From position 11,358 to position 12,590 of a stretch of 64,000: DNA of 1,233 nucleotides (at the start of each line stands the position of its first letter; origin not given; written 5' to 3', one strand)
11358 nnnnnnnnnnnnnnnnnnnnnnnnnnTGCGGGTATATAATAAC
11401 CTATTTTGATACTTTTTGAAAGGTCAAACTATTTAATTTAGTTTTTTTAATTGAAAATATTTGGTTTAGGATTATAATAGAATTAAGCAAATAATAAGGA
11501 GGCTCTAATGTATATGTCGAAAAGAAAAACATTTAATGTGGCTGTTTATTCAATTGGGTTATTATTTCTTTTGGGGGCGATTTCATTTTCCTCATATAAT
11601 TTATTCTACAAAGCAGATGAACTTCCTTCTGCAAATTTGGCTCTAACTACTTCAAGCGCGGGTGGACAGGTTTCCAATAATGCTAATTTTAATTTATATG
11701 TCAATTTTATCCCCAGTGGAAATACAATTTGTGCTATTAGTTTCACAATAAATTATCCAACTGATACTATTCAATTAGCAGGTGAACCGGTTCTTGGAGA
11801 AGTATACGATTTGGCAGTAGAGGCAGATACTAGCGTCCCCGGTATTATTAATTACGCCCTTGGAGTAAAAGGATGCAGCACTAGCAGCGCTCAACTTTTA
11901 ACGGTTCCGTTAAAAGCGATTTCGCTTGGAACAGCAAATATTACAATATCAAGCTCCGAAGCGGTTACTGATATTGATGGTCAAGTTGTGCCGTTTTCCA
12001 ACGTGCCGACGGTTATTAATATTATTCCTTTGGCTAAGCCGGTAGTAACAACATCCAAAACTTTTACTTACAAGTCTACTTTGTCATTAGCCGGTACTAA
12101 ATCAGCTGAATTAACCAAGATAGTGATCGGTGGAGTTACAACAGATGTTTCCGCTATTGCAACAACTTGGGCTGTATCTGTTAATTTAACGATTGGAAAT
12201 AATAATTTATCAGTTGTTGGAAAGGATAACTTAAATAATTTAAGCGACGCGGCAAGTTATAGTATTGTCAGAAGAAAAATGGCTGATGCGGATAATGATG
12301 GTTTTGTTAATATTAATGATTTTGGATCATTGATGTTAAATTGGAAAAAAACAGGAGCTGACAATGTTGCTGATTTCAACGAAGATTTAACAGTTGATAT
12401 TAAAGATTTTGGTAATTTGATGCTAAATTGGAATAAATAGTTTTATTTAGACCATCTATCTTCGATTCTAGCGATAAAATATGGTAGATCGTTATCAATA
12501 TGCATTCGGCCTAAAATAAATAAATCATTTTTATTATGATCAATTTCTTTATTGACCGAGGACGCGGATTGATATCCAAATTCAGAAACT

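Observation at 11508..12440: Second cohesin+dockerin adaptor protein, with a CE4 deacetylase encoded convergently just downstream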

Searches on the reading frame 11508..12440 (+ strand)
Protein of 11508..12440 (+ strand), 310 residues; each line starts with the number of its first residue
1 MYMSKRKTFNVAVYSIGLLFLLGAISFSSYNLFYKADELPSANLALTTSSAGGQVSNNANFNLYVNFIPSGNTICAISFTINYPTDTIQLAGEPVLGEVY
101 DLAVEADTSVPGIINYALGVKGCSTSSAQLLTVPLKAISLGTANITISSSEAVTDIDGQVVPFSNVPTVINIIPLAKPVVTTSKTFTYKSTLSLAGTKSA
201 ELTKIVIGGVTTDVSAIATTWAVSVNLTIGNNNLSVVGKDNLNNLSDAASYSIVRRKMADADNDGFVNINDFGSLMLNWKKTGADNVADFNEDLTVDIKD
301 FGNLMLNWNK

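Call 3: search_protein_families(library=pfam, proteins=[window:11508-12440:+], max_evalue=1)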
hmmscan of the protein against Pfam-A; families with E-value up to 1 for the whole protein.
window:11508-12440:+ (310 aa): 3 families
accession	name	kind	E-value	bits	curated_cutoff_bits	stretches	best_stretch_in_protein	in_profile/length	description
PF00036.39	EF-hand_1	-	0.0079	16.1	25.4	1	257-276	7-26/29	EF hand domain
PF13405.12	EF-hand_6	-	0.05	13.8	25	1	257-276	7-26/30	EF-hand domain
PF18239.8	HA1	-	0.054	14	26.3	0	204-243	35-74/90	Hemagglutinin I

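Call 9: search_protein_families(library=ncbifam, proteins=[window:11508-12437:+], max_evalue=1)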
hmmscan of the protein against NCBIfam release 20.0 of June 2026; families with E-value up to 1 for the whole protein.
window:11508-12437:+ (310 aa): 1 family
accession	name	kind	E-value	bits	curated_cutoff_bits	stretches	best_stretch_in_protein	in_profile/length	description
NF041540.1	dockerin_GC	domain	0.043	14.2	29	1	260-302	11-57/67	GC-type dockerin domain-anchored protein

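Call 11: find_homologous_proteins(query=window:11508-12437:+, max_evalue=0.001)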
Query window:11508-12437:+ (310 aa): 1 proteins with E <= 0.001 among 3605 candidates.
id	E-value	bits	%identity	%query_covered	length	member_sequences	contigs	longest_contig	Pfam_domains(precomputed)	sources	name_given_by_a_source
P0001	7.5e-191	651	100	99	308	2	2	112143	-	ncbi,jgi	ncbi:MAG: hypothetical protein WCW17_01585 [Patescibacteria group bacterium]|jgi:hypothetical protei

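Call 12: search_solved_structures(query=window:11508-12437:+, max_evalue=10, show_alignments=3)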
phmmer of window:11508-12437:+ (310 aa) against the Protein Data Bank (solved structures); distinct sequences matched with E-value up to 10: 1.
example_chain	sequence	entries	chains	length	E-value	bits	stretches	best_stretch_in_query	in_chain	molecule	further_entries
7wbo_A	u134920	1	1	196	0.3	13.9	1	254-297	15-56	Sarcoplasmic calcium-binding protein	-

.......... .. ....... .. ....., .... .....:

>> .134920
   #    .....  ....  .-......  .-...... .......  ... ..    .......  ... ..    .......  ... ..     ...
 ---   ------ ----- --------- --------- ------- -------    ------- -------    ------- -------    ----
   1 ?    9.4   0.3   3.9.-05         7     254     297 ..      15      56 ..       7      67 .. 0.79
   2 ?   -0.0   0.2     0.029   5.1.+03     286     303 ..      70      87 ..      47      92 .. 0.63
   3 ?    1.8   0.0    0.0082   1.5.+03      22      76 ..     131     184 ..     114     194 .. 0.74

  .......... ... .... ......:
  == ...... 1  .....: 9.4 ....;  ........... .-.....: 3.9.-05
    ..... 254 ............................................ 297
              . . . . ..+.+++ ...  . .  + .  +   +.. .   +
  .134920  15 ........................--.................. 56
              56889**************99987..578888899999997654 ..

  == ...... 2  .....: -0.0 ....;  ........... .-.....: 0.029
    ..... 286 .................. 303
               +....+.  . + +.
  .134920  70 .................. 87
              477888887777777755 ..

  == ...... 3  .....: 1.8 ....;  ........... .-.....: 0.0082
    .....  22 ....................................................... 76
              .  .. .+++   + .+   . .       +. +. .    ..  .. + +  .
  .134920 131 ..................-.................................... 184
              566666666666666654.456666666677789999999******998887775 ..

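Call 18: find_encoding_contigs(protein=P0001, flank=10000, max_places=4)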
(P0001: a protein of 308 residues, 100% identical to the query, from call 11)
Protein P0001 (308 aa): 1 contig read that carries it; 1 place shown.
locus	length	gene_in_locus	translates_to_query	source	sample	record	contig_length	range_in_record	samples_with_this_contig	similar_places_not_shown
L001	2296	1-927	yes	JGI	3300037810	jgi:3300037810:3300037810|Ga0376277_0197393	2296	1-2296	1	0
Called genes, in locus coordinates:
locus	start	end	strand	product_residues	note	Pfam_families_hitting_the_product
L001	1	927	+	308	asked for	?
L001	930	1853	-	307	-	PF01522:Polysacc_deac_1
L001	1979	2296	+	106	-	?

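Call 23: search_protein_representatives(protein=window:11508-12437:+)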
Query: 310 residues. Proteins with E-value up to 0.001 (for the whole library): 377; up to 1e-10: 64; up to 1e-30: 2. The best 150 are listed.
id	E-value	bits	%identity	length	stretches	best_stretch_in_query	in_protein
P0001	2.4e-191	650.8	100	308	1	3-310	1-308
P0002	5.3e-32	128.0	53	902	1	180-309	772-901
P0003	4.0e-29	118.5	34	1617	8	176-252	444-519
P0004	4.0e-28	115.2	45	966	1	175-309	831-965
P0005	1.8e-27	113.1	42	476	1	175-309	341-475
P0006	2.3e-26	109.5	34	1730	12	167-251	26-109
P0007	4.7e-26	108.4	38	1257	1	118-310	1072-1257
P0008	5.4e-26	108.2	38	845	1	150-310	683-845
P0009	7.1e-26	107.9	42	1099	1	166-310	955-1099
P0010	1.0e-24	104.0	39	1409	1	160-309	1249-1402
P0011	1.1e-24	104.0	44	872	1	170-310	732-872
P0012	4.7e-23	98.6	41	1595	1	140-310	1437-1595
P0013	8.1e-23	97.8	42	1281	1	175-310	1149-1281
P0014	1.3e-22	97.2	38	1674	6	170-253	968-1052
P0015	1.7e-21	93.5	34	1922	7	166-254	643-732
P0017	2.3e-20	89.8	34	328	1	15-310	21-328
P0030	4.5e-16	75.7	32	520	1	31-220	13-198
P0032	8.6e-16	74.8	28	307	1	12-309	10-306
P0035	2.1e-14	70.3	30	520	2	165-304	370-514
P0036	3.8e-14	69.4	36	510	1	32-205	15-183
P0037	3.8e-14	69.4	28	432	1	8-302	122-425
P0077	2.1e-10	57.1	30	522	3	60-159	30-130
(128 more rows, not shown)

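Call 56: list_cluster_members(proteins=[P0017, P0032, P0002, P0004, P0005, P0030, P0036, P0035, P0077, P0037])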
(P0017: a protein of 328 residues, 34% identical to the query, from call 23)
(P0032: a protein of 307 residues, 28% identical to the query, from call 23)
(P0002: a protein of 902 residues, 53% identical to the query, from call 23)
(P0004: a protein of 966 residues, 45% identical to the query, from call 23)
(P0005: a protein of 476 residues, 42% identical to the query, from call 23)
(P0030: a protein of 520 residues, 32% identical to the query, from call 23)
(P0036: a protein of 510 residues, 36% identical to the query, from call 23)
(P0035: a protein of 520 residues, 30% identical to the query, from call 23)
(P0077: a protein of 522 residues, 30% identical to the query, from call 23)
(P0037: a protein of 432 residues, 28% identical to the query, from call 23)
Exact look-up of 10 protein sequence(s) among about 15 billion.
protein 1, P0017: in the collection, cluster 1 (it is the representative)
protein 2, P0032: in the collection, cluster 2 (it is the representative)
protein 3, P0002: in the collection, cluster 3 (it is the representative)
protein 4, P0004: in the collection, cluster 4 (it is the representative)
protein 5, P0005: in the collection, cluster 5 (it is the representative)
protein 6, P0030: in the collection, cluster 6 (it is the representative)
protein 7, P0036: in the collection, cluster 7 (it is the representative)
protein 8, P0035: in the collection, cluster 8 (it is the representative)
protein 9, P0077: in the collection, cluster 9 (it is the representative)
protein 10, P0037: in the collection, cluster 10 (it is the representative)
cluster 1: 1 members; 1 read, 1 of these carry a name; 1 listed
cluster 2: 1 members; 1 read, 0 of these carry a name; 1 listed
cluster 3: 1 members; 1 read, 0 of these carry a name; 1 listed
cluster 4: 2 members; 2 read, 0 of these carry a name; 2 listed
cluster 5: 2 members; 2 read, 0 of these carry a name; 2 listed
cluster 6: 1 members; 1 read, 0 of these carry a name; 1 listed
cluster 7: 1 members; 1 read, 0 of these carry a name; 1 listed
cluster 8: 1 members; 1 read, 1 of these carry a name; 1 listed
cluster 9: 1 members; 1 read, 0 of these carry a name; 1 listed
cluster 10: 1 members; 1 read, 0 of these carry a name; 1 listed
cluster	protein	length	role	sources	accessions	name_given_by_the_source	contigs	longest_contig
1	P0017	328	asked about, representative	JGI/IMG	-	hypothetical protein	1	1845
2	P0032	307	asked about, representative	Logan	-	-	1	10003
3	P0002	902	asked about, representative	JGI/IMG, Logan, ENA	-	-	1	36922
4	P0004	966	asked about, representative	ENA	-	-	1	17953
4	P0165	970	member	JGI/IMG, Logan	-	-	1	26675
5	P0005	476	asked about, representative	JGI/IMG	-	-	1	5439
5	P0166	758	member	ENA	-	-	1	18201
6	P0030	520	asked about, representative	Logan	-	-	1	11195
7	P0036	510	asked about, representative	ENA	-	-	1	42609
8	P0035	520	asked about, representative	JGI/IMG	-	hypothetical protein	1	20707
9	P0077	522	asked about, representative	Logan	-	-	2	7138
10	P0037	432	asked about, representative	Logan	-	-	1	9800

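Call 57: find_encoding_contigs(protein=P0032, flank=10000, max_places=2)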
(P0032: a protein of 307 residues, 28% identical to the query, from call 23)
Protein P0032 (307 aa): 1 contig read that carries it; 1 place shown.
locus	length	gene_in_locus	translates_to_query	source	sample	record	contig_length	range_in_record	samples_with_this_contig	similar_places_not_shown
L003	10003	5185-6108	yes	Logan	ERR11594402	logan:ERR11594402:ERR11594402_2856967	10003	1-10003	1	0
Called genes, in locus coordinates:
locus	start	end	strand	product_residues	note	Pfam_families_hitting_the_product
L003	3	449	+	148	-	?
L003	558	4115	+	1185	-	-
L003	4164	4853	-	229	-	-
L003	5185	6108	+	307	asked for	PF00404:Dockerin_1 (weak)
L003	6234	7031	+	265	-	-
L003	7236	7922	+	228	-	PF00404:Dockerin_1 (weak)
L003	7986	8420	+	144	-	PF02502:LacAB_rpiB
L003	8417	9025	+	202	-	PF00834:Ribul_P_3_epim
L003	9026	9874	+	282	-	PF00456:Transketolase_N, PF13292:DXP_synthase_N, PF00676:E1_dh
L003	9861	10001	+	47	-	?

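Call 58: find_encoding_contigs(protein=P0002, flank=10000, max_places=2)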
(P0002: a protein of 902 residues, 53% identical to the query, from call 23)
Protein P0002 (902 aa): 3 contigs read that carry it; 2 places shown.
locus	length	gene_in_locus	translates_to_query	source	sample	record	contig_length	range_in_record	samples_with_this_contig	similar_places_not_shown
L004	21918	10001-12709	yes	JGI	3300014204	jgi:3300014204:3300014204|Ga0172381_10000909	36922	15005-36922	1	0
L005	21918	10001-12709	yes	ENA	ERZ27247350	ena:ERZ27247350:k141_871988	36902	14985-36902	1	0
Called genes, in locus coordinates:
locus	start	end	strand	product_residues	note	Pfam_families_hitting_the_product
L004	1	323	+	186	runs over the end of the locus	PF00210:Ferritin, PF02915:Rubrerythrin, PF21349:RUBY_RBDX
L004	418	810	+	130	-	-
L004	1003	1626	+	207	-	PF13482:RNase_H_2, PF10108:DNA_pol_B_exo2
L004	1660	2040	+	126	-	PF13366:PDDEXK_3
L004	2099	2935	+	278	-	-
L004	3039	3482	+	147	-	PF12647:RNHCP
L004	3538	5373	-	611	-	PF16927:HisKA_7TM, PF00512:HisKA, PF02518:HATPase_c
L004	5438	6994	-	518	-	-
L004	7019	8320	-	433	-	PF07690:MFS_1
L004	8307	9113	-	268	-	PF00899:ThiF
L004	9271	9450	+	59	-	-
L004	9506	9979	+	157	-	-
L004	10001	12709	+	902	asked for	PF22842:Pel9A-like_beta_helix, PF13229:Beta_helix (faint)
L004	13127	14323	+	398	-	PF07690:MFS_1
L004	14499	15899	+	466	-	PF00133:tRNA-synt_1 (faint), PF01406:tRNA-synt_1e, PF09334:tRNA-synt_1g (weak)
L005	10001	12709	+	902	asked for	PF22842:Pel9A-like_beta_helix, PF13229:Beta_helix (faint)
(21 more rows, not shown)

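Call 61: search_protein_families(library=pfam, proteins=[L003:558-4115:+, L003:4164-4853:-, L003:6234-7031:+, L003:7236-7922:+, L003:5185-6108:+], max_evalue=0.01)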
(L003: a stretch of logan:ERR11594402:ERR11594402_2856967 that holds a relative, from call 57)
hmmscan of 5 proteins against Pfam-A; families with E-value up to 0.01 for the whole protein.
L003:558-4115:+ (1185 aa): 3 families
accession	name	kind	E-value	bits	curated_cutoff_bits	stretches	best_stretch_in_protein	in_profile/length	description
PF00150.24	Cellulase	-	1.4e-12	48.2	23.5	1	479-760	22-266/272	Cellulase (glycosyl hydrolase family 5)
PF00404.24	Dockerin_1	-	1.1e-07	32.3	22.9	1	1131-1178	2-51/57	Dockerin type I domain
PF12733.13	Cadherin-like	-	0.00089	20.1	24.2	1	1061-1127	28-88/89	Cadherin-like beta sandwich domain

L003:4164-4853:- (229 aa): 0 families

L003:6234-7031:+ (265 aa): 0 families

L003:7236-7922:+ (228 aa): 4 families
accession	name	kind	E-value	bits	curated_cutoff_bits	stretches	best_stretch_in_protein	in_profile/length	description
PF00404.24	Dockerin_1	-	1.9e-07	31.6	22.9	1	174-221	2-51/57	Dockerin type I domain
PF00036.39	EF-hand_1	-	0.0001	22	25.4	0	174-188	9-23/29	EF hand domain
PF13202.12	EF-hand_5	-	0.00024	20.8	25.9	0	175-188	9-22/25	EF hand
PF13833.12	EF-hand_8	-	0.00076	19.6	28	0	172-190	32-50/54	EF-hand domain pair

L003:5185-6108:+ (307 aa): 1 family
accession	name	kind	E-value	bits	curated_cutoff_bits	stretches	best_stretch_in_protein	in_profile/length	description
PF00404.24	Dockerin_1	-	3.1e-06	27.7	22.9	1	252-300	1-51/57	Dockerin type I domain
